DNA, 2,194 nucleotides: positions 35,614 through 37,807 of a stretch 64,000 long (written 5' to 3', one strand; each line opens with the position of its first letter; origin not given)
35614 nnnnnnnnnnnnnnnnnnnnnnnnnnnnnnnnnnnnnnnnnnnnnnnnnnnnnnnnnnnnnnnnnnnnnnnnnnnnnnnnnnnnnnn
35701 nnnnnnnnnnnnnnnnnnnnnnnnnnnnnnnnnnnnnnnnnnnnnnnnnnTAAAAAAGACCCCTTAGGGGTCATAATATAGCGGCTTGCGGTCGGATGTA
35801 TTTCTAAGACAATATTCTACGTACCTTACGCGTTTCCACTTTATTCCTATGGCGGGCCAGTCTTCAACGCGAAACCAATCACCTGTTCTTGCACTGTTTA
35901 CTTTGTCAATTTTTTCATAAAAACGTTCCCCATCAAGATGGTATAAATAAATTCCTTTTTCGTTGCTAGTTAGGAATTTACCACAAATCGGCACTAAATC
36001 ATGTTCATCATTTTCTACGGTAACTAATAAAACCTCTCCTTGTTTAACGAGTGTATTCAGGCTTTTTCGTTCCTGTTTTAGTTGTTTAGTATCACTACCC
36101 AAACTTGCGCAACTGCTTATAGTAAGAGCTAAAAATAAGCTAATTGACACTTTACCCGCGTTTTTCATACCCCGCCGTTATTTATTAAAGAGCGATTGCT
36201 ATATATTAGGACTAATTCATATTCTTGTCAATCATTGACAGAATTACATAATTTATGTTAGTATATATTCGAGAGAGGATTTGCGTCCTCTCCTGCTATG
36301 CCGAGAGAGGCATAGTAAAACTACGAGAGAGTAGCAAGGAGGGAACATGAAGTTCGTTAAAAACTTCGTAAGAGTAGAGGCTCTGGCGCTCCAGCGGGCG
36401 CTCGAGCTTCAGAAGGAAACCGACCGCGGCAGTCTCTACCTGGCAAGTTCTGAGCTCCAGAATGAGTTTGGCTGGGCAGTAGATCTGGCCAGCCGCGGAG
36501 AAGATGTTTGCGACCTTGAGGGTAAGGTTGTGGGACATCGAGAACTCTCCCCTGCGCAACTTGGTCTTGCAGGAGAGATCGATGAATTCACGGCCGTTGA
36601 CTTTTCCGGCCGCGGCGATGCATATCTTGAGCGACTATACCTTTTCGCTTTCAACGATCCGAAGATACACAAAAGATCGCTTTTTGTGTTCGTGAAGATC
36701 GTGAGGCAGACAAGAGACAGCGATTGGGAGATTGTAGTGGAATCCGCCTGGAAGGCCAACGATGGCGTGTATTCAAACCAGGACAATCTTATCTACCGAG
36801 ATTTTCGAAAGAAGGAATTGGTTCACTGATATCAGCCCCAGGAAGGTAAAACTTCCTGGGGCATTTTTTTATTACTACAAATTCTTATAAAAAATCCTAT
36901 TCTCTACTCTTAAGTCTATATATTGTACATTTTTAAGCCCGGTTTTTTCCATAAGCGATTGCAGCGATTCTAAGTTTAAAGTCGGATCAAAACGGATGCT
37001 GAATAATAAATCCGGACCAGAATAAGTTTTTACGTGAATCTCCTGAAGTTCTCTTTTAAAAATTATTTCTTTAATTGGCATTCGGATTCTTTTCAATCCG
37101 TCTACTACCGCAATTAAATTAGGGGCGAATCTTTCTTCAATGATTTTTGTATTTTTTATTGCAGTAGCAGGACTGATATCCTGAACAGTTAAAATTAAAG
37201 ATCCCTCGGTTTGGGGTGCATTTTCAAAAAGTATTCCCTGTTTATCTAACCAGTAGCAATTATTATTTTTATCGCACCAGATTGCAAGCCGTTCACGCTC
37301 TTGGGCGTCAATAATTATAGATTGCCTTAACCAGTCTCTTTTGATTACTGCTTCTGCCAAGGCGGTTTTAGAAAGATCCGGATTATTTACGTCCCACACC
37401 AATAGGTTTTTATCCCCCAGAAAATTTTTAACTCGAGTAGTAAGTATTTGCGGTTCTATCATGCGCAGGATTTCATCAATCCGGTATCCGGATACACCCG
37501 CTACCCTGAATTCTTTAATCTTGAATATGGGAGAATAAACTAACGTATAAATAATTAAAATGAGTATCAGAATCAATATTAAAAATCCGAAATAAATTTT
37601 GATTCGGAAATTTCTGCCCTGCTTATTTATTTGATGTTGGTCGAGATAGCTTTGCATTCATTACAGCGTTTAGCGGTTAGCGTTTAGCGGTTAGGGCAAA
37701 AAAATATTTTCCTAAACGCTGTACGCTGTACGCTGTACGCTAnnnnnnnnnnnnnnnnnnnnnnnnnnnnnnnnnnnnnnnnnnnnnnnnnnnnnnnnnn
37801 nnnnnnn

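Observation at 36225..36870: Second GC-rich islet: acidic 160-aa protein with an operator-like palindrome over its -35 and a leader carrying three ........-displaying hairpins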

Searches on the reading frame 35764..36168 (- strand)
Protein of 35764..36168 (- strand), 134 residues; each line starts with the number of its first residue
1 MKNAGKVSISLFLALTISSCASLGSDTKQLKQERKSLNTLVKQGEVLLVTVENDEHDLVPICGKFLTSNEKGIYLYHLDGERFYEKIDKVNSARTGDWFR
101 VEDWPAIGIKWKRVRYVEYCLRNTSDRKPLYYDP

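Call 6: search_protein_families(library=pfam, proteins=[window:35764-36168:-], max_evalue=0.1)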
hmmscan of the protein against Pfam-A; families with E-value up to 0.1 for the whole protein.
window:35764-36168:- (134 aa): 0 families

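Call 21: search_protein_families(library=phrogs, proteins=[window:35764-36165:-], max_evalue=1)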
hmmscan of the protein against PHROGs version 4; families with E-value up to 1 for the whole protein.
window:35764-36165:- (133 aa): 2 families
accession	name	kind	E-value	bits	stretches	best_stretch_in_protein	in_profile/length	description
phrog_17854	-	unknown function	0.011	16.8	1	17-73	25-82/85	-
phrog_13052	-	unknown function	0.14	12.6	1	16-49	145-178/267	-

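Call 22: search_protein_families(library=padloc, proteins=[window:35764-36165:-], max_evalue=1)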
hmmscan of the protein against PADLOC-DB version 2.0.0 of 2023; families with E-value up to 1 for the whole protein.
window:35764-36165:- (133 aa): 1 family
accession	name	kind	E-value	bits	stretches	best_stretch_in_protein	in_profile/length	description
PDLC01391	Csx19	-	0.0043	15.1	1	42-98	70-125/142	CAS-III-D; effector_UNK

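Call 23: search_protein_families(library=ncbifam, proteins=[window:35764-36165:-], max_evalue=1)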
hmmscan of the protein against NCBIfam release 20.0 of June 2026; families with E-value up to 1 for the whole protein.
window:35764-36165:- (133 aa): 2 families
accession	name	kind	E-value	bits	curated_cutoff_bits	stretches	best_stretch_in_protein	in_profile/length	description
NF011658.0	PRK15078.1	subfamily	0.012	14.4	333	1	24-91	71-136/380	polysaccharide export protein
NF053690.1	BamK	equivalog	0.019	14.9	120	1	8-74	9-78/199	BamK family beta-barrel-assembly machinery protein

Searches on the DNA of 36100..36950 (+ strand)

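Call 16: search_rna_families(sources=[L001], threshold=evalue, max_evalue=1)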
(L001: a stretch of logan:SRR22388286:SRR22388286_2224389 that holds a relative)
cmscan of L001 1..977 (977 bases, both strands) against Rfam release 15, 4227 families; matches with E-value up to 1: 3.
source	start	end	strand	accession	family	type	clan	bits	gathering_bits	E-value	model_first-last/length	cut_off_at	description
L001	690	795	+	RF00514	His_leader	Cis-reg; leader;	-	26.1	49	0.069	1-126/126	no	Histidine operon leader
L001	758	857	-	RF00514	His_leader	Cis-reg; leader;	-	22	49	0.48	1-126/126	no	Histidine operon leader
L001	749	795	+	RF02399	NsiR1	Gene; sRNA;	-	20.2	39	0.26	1-60/60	no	Nitrogen stress-induced RNA 1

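Call 17: search_rna_families(source=window, start=36100, end=36950, threshold=evalue, max_evalue=10)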
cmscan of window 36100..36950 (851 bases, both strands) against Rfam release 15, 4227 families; matches with E-value up to 10: 8.
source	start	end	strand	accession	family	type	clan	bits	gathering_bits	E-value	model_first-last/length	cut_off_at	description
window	36822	36870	+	RF02399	NsiR1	Gene; sRNA;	-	38.1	39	8.4e-06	1-60/60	no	Nitrogen stress-induced RNA 1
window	36787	36870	+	RF00021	Spot_42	Gene; sRNA;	-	20.7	80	0.22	1-115/115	no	Spot 42 RNA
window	36832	36926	-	RF00514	His_leader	Cis-reg; leader;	-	18.3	49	2.3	1-126/126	no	Histidine operon leader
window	36835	36866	-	RF02399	NsiR1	Gene; sRNA;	-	17.7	39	0.96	21-52/60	no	Nitrogen stress-induced RNA 1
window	36834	36922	-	RF02822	Srn266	Gene; sRNA;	-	17.4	63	5.1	1-112/112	no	Streptococcus RNA 266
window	36832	36873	-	RF02416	TCV_H4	Cis-reg;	-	16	50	8.9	1-51/51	no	Turnip crinkle virus 3'UTR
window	36835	36862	+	RF00514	His_leader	Cis-reg; leader;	-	15.7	49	7.9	92-118/126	no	Histidine operon leader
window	36804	36931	-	RF03533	SQ1002_RNA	Gene; sRNA;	-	12.2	128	7.4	1-237/237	no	Clostridioides difficile sRNA SQ1002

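Call 100: build_rna_model(alignment_id=A9, structure=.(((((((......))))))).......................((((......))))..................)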
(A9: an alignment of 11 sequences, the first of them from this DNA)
Model R1 built from alignment A9 (11 sequences, 76 columns); structure: as given.
model positions 58; base pairs 11; branch points 1; effective number of sequences 8.32; information 0.961 bits per position. Calibrated on 0.2 Mb of random sequence (short: E-values are rough).
structure used (alignment columns):
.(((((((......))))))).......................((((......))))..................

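Call 101: search_with_rna_model(model_id=R1, sources=[window, L001, L002, L003, L004, L005, L006, L007, L008, L009, L010, L057, L011, L012, L013, L014, L015, L016, L017, L018, L019, L020, L021, L022, L023, L024, L025, L026, L027, L028, L029, L030, L031, L032, L033, L034, L035, L036, L037, L038, L039, L040, L041, L042, L043, L044, L045, L046, L047, L048, L049, L050, L051, L052, L053, L054, L055, L056], max_evalue=10)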
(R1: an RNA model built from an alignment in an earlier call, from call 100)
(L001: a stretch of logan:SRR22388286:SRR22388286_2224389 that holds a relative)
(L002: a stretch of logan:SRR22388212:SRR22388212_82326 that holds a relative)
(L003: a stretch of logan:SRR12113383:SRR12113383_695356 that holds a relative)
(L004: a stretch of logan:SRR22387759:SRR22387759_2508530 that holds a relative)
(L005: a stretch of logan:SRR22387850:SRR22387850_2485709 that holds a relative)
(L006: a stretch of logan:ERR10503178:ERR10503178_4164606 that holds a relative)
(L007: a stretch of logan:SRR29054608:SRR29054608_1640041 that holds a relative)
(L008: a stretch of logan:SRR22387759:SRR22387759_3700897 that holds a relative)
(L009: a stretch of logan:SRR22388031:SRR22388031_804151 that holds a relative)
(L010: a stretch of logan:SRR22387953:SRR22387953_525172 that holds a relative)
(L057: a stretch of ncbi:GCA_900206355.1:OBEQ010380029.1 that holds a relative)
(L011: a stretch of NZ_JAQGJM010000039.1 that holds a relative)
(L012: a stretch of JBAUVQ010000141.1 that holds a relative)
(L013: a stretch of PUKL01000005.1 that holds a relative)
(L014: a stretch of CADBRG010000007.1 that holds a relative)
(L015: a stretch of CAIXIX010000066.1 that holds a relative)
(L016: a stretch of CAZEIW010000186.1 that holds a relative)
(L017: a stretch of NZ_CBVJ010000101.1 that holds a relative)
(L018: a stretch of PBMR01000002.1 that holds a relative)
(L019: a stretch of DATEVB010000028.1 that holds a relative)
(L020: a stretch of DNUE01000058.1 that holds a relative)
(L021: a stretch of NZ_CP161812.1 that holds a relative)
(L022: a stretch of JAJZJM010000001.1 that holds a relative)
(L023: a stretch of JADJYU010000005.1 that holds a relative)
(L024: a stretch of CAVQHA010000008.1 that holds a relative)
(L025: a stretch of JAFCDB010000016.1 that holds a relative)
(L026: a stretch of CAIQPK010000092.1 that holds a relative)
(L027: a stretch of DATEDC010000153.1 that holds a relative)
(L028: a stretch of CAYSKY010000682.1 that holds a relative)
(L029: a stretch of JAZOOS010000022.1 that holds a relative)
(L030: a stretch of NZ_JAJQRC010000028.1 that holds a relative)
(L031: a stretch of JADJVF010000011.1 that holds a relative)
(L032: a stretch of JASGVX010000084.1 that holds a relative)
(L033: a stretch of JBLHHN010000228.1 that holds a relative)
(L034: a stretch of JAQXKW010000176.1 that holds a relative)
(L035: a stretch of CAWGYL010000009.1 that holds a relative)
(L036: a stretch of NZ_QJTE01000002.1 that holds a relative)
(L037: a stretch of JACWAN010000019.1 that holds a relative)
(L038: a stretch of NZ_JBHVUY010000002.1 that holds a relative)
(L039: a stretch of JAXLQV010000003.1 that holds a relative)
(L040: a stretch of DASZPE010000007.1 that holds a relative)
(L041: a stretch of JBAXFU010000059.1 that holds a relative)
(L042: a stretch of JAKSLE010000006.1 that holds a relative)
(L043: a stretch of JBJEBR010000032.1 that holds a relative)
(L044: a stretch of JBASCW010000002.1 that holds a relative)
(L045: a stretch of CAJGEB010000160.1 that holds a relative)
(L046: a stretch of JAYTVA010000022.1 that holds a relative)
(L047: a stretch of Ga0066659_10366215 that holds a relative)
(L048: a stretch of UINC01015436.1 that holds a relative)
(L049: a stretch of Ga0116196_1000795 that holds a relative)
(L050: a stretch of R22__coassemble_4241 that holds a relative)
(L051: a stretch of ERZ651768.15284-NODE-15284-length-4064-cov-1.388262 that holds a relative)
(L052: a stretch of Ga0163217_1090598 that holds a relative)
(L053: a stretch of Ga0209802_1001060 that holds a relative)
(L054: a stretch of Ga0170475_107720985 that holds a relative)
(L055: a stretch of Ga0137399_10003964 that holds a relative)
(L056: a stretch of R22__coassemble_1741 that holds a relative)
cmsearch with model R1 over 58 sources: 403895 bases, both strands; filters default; matches with E-value up to 10: 73.
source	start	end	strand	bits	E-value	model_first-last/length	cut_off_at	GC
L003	333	389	+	69.9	5.4e-18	1-58/58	no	0.51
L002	333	390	+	68.6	1.3e-17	1-58/58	no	0.6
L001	207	261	+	65.2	1.3e-16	1-58/58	no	0.49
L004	1283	1339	+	65.2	1.3e-16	1-58/58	no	0.53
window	36295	36349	+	64.5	2.1e-16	1-58/58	no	0.49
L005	2724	2781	+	64.5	2.1e-16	1-58/58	no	0.43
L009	5128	5192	+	59.5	6.1e-15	1-58/58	no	0.55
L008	729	795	+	59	8.7e-15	1-58/58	no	0.55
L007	89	162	+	57.5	2.3e-14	1-58/58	no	0.58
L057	1033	1102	+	56.8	3.8e-14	1-58/58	no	0.47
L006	473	548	+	52.4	7.7e-13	1-58/58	no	0.49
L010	740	804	+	38.2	1.1e-08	1-58/58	no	0.62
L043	2743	2786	-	22.2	0.00057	1-58/58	no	0.55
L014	2365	2425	+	22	0.00064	1-58/58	no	0.44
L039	7062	7105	+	21.9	0.00069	1-58/58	no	0.52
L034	6442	6498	+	21.7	0.00081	1-58/58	no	0.56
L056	10237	10304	+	20.4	0.002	1-58/58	no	0.54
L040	7086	7144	-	20.2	0.0022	1-58/58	no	0.56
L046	4046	4100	-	19.9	0.0027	1-58/58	no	0.64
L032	2015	2072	-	19.4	0.0039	1-58/58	no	0.57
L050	301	368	+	18.7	0.006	1-58/58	no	0.54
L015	7705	7760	-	18.1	0.0091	1-58/58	no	0.62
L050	9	76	+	18.1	0.0094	1-58/58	no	0.57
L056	10310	10376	+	18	0.01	1-53/58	3'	0.57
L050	155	222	+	16.8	0.022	1-58/58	no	0.56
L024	6415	6470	-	15.9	0.04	1-58/58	no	0.68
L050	228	295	+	15.2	0.064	1-58/58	no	0.56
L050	82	149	+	15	0.077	1-58/58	no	0.57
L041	6334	6392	+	14.9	0.08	1-58/58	no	0.71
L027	2111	2126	-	14.3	0.12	4-19/58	no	0.81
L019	1176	1215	+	13.8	0.17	1-58/58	no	0.65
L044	7025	7072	+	13.3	0.24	1-58/58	no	0.65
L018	961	974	+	13.3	0.24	5-18/58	no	0.71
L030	1808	1821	+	13.3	0.24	5-18/58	no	0.71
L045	703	773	+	13.2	0.25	1-58/58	no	0.52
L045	2205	2267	+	13.1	0.27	1-58/58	no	0.51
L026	7786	7839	-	12.7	0.37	1-58/58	no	0.65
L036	1212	1225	-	12.6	0.38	5-18/58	no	0.79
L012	855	910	-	12.4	0.45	1-58/58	no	0.61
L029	5377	5390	+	12.2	0.49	5-18/58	no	0.64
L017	6045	6143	-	12.2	0.5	1-58/58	no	0.46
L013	6601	6675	-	11.8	0.67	1-58/58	no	0.56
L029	7833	7896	+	11.7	0.69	1-58/58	no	0.53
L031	306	373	-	11.6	0.76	1-58/58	no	0.68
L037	3998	4048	-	11.6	0.76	1-58/58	no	0.75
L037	334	375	-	11.2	0.96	1-58/58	no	0.64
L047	725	777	-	11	1.1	1-58/58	no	0.58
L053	7125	7177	-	11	1.1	1-58/58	no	0.57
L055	4809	4861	-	11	1.1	1-58/58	no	0.57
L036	5042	5094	-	11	1.1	1-58/58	no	0.64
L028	2237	2293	+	10.9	1.2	1-58/58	no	0.68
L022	2155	2205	+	10.7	1.4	1-58/58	no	0.53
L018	2422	2484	-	10.6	1.5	1-58/58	no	0.48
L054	1049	1097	+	10.5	1.5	1-58/58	no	0.57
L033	1951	1962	-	10.4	1.7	6-17/58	no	0.67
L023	7721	7732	+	10.4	1.7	6-17/58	no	0.67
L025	298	309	-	10.4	1.7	6-17/58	no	0.67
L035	2368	2379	+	10.4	1.7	6-17/58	no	0.67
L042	7029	7040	+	10.4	1.7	6-17/58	no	0.67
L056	10164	10231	+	10.1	2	1-58/58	no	0.57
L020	788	801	+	10.1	2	5-18/58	no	0.71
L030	3086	3126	+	9.8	2.6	1-58/58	no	0.44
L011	6359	6370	+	9.7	2.7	6-17/58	no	0.75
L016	6402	6413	-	9.7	2.7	6-17/58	no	0.75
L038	7941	7952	+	9.7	2.7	6-17/58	no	0.75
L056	7160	7219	-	9.6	3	1-58/58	no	0.47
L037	1818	1878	-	9.5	3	1-58/58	no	0.52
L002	929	1023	+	9.1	4.1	1-58/58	no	0.49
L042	1636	1684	-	8.8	4.9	1-58/58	no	0.31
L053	1153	1234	+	8.7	5.2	1-58/58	no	0.54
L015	3457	3468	+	8.4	6.5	29-40/58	no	0.75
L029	7988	8000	+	7.9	8.9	1-13/58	3'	0.54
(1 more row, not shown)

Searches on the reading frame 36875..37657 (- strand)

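Call 6: search_protein_families(library=pfam, proteins=[window:36875-37657:-], max_evalue=0.1)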
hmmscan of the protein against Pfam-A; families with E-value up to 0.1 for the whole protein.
window:36875-37657:- (260 aa): 1 family
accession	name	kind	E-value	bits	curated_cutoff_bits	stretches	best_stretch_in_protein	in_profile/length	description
PF03799.20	FtsQ_DivIB_C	-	0.00051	21.3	21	1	125-250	1-114/114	Cell division protein FtsQ/DivIB, C-terminal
